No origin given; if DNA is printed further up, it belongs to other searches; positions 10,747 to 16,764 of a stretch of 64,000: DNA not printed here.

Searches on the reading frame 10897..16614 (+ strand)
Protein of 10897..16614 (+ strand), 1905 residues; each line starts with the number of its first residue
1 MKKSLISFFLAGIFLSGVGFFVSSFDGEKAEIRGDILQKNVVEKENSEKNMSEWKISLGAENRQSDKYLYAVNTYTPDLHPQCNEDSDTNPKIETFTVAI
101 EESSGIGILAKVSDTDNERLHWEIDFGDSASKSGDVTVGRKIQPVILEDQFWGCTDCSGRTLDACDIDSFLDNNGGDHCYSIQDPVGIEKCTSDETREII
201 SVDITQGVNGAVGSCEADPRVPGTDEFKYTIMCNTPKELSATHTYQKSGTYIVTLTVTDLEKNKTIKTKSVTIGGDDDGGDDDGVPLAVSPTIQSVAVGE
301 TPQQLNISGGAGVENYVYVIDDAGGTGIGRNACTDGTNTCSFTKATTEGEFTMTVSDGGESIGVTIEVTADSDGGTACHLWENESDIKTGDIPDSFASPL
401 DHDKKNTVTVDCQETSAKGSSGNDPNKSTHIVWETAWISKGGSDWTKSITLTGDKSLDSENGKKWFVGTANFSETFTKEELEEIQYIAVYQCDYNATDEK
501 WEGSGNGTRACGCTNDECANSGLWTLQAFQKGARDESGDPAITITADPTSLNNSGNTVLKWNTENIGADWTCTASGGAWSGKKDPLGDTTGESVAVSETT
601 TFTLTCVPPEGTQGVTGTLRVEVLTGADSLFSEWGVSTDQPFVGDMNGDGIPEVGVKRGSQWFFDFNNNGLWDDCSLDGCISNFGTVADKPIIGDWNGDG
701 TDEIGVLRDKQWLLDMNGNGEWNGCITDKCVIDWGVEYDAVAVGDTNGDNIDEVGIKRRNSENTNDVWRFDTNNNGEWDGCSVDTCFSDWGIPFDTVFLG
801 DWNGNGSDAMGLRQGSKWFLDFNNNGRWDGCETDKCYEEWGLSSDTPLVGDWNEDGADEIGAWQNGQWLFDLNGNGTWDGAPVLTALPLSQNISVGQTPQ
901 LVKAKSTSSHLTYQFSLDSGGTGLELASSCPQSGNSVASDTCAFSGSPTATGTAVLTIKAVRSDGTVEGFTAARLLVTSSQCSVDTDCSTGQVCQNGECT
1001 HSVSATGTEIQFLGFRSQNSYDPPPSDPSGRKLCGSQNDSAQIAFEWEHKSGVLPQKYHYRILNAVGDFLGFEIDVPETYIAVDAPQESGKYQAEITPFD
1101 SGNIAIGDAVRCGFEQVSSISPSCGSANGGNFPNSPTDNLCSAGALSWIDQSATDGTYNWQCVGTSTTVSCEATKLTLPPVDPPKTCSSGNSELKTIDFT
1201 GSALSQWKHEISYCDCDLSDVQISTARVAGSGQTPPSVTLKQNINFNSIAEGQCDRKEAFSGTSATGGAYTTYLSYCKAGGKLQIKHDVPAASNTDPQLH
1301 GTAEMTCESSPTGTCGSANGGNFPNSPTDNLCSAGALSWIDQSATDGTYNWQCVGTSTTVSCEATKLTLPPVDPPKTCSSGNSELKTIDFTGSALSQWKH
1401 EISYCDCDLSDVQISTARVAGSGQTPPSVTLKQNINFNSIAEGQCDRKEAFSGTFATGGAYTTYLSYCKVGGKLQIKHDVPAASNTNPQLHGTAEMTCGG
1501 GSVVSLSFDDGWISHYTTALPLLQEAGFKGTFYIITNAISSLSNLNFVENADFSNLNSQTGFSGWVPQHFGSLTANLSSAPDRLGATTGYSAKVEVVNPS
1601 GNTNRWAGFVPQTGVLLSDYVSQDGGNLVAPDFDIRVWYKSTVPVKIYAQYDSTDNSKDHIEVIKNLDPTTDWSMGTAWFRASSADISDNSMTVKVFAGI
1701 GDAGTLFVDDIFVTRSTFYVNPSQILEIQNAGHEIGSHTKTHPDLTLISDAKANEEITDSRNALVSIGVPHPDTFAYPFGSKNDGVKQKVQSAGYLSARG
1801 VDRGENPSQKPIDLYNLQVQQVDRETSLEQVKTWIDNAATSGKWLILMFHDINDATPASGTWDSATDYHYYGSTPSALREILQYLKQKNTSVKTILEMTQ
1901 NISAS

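Call 54: search_protein_families(library=pfam, proteins=[window:10897-16614:+], max_evalue=0.001)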
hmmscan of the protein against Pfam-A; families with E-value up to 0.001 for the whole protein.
window:10897-16614:+ (1905 aa): 2 families
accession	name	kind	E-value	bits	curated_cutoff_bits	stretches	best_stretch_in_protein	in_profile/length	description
PF01522.26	Polysacc_deac_1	-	3.3e-25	88.9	23.1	2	1712-1795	38-121/124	Polysaccharide deacetylase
PF18911.6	PKD_4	-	8.6e-06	26.2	27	1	235-269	46-81/85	PKD domain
